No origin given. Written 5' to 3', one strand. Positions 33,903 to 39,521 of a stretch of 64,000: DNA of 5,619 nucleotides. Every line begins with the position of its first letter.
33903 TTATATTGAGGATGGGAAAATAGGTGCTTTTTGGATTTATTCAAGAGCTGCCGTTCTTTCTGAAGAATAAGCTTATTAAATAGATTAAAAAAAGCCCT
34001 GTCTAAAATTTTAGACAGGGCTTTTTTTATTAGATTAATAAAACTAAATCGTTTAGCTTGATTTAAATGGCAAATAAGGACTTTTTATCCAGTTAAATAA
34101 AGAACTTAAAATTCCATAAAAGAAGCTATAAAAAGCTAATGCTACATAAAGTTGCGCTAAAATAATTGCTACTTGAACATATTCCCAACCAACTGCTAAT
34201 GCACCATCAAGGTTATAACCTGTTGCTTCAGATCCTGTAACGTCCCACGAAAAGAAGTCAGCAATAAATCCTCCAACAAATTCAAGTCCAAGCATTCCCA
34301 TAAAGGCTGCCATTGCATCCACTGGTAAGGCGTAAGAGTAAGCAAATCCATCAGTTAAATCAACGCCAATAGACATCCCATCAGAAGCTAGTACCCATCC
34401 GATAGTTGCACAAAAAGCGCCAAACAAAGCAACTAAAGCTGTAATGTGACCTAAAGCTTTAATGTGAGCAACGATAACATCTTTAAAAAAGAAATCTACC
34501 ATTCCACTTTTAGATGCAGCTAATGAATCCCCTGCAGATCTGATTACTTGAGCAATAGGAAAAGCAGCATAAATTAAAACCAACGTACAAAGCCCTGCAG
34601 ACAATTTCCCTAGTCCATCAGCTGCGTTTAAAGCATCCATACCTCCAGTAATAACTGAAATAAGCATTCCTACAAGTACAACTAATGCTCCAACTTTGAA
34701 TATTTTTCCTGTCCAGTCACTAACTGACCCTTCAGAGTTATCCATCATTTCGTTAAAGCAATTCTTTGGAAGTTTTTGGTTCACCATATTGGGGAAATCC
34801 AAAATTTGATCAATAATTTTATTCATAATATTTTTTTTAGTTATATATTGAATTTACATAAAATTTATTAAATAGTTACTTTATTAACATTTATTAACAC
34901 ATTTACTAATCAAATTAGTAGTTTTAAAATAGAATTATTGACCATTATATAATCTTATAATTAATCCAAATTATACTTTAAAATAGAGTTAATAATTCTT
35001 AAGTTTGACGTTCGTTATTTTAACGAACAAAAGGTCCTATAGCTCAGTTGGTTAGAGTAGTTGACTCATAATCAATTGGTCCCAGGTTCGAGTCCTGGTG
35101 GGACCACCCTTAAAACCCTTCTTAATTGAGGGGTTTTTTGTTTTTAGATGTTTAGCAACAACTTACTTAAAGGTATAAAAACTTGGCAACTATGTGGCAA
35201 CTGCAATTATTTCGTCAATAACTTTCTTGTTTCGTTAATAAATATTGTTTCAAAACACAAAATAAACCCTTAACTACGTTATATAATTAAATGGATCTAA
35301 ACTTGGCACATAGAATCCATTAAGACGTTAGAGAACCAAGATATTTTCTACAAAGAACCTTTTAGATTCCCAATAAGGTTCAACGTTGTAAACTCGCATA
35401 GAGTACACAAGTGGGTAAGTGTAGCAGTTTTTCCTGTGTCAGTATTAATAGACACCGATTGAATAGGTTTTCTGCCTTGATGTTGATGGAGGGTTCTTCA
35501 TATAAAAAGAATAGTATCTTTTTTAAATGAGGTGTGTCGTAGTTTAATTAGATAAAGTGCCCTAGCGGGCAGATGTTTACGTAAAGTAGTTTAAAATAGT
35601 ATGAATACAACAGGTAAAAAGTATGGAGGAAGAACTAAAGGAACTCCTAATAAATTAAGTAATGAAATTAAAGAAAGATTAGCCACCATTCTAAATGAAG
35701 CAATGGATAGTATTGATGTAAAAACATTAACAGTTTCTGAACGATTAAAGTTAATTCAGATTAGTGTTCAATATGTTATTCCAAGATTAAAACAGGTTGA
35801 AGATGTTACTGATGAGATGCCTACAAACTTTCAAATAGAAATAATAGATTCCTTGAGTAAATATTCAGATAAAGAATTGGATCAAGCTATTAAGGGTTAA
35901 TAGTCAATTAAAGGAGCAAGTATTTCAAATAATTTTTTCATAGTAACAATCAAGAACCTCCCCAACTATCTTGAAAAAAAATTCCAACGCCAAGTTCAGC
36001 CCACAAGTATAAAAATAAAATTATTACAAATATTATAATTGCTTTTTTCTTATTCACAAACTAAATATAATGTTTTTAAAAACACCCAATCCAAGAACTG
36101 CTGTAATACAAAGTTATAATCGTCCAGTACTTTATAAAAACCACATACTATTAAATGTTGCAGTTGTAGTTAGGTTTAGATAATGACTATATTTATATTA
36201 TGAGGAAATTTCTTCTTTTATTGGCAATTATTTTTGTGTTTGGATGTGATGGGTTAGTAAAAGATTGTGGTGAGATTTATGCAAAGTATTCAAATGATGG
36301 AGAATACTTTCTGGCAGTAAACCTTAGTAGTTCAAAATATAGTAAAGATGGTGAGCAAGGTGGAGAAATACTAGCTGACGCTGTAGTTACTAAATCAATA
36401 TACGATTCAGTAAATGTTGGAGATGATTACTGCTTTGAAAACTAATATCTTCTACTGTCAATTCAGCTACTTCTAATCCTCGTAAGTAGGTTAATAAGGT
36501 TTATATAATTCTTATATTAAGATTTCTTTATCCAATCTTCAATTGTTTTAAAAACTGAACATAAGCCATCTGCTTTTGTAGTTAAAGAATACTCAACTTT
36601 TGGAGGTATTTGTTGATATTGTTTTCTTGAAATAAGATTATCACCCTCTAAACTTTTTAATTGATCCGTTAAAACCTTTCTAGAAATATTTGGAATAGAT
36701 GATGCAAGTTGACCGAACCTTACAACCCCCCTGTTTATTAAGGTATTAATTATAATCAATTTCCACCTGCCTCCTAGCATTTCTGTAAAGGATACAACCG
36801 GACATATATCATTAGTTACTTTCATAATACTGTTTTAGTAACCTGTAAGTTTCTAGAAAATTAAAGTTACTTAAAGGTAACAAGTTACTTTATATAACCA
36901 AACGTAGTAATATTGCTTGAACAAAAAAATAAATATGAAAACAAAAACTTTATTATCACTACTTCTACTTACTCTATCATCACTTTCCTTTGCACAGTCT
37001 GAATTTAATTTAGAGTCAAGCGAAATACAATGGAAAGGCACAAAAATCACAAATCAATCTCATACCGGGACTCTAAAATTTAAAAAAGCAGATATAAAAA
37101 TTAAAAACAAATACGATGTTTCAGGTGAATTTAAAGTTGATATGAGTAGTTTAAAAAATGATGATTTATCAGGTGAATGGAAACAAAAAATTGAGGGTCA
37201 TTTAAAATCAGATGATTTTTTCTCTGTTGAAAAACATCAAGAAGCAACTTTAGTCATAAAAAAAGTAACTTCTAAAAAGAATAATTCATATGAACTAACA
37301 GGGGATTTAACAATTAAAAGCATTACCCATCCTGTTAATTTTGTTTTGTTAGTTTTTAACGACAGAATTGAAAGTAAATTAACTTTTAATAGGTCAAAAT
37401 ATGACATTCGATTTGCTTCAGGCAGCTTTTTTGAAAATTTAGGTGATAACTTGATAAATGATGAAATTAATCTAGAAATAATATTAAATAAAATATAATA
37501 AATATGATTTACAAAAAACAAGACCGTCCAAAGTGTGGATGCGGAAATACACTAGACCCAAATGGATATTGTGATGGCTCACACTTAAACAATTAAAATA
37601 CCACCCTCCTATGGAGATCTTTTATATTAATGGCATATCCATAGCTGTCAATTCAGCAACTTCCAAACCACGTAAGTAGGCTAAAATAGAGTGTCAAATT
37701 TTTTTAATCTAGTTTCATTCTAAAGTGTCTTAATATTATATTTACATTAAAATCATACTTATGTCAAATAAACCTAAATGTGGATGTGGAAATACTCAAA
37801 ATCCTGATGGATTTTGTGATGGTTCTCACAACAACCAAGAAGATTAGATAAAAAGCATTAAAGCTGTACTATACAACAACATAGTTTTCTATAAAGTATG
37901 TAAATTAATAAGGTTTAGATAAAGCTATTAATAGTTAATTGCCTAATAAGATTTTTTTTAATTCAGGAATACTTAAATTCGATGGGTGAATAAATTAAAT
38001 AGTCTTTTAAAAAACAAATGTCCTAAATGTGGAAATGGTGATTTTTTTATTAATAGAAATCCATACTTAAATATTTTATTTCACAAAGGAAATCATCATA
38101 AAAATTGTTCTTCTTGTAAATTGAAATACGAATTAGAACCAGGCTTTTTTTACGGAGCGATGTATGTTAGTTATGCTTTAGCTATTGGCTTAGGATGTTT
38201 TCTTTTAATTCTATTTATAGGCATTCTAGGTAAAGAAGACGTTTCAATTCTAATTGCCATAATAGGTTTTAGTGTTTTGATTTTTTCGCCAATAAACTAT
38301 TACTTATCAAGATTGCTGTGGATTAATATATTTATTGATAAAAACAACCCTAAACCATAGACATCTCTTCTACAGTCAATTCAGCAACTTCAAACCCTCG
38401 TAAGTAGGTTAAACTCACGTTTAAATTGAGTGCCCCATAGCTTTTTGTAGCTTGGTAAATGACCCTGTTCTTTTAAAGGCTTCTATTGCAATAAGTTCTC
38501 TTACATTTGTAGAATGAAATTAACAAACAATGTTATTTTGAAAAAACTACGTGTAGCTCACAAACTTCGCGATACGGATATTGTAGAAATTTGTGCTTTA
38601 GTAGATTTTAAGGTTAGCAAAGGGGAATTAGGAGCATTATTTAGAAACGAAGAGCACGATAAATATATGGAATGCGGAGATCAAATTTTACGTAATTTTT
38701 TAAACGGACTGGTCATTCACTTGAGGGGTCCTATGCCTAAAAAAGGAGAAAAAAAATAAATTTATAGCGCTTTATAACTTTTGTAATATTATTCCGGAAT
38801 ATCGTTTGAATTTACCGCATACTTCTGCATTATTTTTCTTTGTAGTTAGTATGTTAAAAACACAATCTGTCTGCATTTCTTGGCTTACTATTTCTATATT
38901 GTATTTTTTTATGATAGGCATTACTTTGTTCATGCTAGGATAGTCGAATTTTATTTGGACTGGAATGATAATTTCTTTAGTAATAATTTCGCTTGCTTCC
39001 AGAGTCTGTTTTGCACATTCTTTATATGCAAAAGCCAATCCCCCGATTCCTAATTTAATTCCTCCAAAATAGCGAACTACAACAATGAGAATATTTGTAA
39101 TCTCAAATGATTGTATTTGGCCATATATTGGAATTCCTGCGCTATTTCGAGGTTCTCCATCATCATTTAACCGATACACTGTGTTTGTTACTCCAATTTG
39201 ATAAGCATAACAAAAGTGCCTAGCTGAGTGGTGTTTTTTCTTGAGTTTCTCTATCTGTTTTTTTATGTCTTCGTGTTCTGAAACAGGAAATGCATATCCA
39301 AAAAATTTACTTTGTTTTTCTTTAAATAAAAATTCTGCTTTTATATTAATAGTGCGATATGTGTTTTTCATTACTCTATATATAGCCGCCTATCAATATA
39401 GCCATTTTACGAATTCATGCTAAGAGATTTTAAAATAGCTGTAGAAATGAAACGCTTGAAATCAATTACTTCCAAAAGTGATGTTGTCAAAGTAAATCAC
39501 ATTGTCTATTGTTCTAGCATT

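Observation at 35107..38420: Cassette-like array beside tRNA(CAU): consecutive small gene modules each end in the same direct repeat, and that repeat evolves like the 3' end of a coding gene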

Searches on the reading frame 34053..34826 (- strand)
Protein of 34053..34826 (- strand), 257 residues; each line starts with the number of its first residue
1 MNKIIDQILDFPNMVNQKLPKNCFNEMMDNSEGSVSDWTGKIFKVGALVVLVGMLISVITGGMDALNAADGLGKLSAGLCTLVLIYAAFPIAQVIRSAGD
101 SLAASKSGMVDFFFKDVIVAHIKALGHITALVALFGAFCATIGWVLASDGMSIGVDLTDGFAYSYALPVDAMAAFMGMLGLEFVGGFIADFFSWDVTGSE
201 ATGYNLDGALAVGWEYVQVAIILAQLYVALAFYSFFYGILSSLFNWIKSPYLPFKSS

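Call 8: search_protein_families(library=pfam, proteins=[window:34053-34826:-], max_evalue=0.01)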
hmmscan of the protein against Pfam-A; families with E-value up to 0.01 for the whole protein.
window:34053-34826:- (257 aa): 0 families

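Call 46: find_encoding_contigs(protein=window:34053-34826:-, flank=10000, max_places=10)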
Protein window:34053-34826:- (257 aa): 23 contigs read that carry it; 10 places shown.
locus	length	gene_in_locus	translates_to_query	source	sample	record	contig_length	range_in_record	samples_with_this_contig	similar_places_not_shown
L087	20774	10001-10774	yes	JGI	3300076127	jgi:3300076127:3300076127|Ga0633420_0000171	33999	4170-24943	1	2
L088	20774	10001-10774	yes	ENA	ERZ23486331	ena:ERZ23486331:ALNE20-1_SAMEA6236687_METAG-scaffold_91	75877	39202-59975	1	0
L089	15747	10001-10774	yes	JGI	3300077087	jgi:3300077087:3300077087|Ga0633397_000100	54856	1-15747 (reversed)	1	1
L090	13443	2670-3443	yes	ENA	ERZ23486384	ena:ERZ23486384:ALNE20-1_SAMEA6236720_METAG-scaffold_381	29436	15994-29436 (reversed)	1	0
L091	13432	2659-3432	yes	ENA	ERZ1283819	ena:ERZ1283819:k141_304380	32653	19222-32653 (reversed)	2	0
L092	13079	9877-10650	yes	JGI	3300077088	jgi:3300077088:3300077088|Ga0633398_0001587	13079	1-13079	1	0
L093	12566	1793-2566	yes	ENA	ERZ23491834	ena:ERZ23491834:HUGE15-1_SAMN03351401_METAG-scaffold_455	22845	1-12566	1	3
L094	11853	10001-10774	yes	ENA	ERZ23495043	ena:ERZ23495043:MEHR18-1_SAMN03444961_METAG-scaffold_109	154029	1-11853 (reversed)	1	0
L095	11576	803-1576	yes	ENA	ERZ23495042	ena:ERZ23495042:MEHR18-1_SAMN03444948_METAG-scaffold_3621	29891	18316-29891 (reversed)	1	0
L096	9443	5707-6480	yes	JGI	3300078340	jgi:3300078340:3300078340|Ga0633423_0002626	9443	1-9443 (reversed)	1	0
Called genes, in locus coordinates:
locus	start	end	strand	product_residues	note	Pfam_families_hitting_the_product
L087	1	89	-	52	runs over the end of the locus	-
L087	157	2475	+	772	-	PF00930:DPPIV_N, PF26549:Tricorn_N (faint), PF00756:Esterase (weak), PF00326:Peptidase_S9, PF12146:Hydrolase_4 (weak)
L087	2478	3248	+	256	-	PF01048:PNP_UDP_1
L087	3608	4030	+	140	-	-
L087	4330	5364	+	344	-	PF18998:Flg_new_2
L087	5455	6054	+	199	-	PF01205:Impact_N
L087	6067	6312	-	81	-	PF07308:DUF1456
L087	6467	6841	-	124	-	-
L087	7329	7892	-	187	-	PF04264:YceI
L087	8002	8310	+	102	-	PF01638:HxlR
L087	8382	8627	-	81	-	-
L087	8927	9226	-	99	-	-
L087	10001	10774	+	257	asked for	-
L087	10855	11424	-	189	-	-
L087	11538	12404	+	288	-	PF01261:AP_endonuc_2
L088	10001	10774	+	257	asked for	-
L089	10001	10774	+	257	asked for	-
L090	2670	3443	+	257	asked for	-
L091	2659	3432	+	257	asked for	-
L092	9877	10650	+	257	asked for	-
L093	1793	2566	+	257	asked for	-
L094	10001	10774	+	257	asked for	-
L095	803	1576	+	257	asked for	-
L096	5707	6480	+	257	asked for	-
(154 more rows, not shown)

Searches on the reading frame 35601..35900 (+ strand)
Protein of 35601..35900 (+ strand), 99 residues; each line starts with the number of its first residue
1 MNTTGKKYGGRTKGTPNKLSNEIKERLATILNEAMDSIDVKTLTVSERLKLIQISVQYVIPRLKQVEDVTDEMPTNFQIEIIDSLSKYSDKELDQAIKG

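Call 8: search_protein_families(library=pfam, proteins=[window:35601-35900:+], max_evalue=0.01)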
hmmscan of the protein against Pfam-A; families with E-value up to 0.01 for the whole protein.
window:35601-35900:+ (99 aa): 0 families

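Call 50: search_protein_families(library=ncbifam, proteins=[window:35601-35900:+], max_evalue=0.01)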
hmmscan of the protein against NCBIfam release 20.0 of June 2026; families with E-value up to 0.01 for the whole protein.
window:35601-35900:+ (99 aa): 0 families

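Call 51: search_protein_families(library=phrogs, proteins=[window:35601-35900:+], max_evalue=0.01)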
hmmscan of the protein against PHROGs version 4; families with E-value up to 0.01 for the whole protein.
window:35601-35900:+ (99 aa): 2 families
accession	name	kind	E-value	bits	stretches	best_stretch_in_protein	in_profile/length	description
phrog_29776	-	unknown function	0.0024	18.9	1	35-84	8-56/80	-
phrog_11237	-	unknown function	0.0038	18.4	1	27-89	42-105/139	-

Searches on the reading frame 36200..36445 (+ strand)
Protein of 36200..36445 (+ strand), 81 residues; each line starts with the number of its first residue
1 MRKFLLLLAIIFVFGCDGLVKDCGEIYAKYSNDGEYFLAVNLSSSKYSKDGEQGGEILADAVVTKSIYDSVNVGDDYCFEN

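Call 8: search_protein_families(library=pfam, proteins=[window:36200-36445:+], max_evalue=0.01)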
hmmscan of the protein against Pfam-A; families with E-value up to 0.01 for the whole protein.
window:36200-36445:+ (81 aa): 0 families

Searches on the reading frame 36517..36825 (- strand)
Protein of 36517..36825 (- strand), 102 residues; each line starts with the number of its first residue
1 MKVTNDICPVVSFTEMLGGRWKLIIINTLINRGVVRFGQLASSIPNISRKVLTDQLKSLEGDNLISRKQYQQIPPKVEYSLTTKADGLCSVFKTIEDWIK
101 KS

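Call 8: search_protein_families(library=pfam, proteins=[window:36517-36825:-], max_evalue=0.01)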
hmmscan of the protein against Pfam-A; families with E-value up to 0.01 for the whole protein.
window:36517-36825:- (102 aa): 2 families
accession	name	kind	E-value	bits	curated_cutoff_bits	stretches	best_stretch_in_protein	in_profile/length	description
PF01638.23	HxlR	-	5.1e-27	94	20.8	1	17-101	2-85/91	HxlR-like helix-turn-helix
PF01047.28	MarR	-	0.0064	16.8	24.6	1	28-69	11-51/59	MarR family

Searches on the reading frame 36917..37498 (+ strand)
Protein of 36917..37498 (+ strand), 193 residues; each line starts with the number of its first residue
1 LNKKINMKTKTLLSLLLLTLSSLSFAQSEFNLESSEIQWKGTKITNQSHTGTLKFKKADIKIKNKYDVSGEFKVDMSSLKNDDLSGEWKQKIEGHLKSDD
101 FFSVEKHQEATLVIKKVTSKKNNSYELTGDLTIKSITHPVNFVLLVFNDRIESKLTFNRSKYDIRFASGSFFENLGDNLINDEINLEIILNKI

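Call 8: search_protein_families(library=pfam, proteins=[window:36917-37498:+], max_evalue=0.01)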
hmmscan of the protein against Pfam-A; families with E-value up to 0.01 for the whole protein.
window:36917-37498:+ (193 aa): 1 family
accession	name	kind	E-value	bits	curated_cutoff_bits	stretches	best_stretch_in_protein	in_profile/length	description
PF04264.18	YceI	-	2.6e-23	83.5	23.7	1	33-188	6-146/150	YceI-like domain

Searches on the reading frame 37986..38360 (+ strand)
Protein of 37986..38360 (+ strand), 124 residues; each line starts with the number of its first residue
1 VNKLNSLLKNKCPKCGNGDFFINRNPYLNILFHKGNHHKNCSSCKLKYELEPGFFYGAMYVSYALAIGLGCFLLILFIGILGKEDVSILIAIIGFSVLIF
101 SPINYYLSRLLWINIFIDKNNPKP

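Call 8: search_protein_families(library=pfam, proteins=[window:37986-38360:+], max_evalue=0.01)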
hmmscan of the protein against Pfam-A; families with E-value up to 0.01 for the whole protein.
window:37986-38360:+ (124 aa): 1 family
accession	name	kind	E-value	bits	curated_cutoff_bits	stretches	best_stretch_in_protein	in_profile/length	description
PF06170.17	DUF983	-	7.2e-05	23.5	22.6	1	38-110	8-78/85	Protein of unknown function (DUF983)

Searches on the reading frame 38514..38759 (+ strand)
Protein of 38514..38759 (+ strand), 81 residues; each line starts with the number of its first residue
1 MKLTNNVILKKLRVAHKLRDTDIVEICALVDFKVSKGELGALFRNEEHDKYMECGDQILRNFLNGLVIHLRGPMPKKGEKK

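Call 8: search_protein_families(library=pfam, proteins=[window:38514-38759:+], max_evalue=0.01)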
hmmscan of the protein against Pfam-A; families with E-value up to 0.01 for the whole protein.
window:38514-38759:+ (81 aa): 1 family
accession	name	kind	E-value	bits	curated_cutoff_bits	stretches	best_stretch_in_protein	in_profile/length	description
PF07308.18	DUF1456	-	5.7e-28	97.4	27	1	5-72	1-68/68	Protein of unknown function (DUF1456)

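Call 45: find_encoding_contigs(protein=window:38514-38759:+, flank=10000, max_places=10)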
Protein window:38514-38759:+ (81 aa): 5 contigs read that carry it; 4 places shown.
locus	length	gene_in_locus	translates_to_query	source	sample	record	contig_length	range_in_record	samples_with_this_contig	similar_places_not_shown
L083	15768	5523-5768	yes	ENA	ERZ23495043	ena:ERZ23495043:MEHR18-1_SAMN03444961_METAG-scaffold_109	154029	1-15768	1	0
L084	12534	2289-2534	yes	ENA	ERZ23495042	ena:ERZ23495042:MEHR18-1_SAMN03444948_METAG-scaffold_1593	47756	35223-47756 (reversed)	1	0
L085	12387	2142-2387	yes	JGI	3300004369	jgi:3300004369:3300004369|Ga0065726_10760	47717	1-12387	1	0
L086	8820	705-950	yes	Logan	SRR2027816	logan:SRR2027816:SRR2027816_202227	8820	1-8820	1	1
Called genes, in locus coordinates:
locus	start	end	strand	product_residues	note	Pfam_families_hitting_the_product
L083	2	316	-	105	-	?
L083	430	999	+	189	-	-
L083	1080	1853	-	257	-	-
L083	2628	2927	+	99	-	-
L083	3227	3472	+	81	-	-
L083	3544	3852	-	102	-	PF01638:HxlR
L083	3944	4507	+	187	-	PF04264:YceI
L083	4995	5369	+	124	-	-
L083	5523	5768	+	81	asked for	PF07308:DUF1456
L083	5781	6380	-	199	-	PF01205:Impact_N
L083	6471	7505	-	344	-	PF18998:Flg_new_2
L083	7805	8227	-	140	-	-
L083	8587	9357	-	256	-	PF01048:PNP_UDP_1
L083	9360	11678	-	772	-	PF00930:DPPIV_N, PF26549:Tricorn_N (faint), PF00756:Esterase (weak), PF00326:Peptidase_S9, PF12146:Hydrolase_4 (weak)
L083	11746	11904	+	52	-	-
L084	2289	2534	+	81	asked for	PF07308:DUF1456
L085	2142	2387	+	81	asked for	PF07308:DUF1456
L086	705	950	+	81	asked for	PF07308:DUF1456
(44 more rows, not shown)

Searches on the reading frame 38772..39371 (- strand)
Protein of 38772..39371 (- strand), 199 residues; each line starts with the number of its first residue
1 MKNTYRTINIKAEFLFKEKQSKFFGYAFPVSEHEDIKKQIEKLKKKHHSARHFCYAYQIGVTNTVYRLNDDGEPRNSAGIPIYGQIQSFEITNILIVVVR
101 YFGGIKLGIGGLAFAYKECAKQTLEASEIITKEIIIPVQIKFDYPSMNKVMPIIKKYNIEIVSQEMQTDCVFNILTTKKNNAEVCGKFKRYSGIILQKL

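Call 8: search_protein_families(library=pfam, proteins=[window:38772-39371:-], max_evalue=0.01)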
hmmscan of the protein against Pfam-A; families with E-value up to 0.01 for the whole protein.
window:38772-39371:- (199 aa): 2 families
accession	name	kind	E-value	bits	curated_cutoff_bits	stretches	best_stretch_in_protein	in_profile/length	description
PF01205.25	UPF0029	-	2.5e-35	121.1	27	1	19-124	1-107/107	Uncharacterized protein family UPF0029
PF19829.4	DUF6310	-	0.0061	17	27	0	5-66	47-107/126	Family of unknown function (DUF6310)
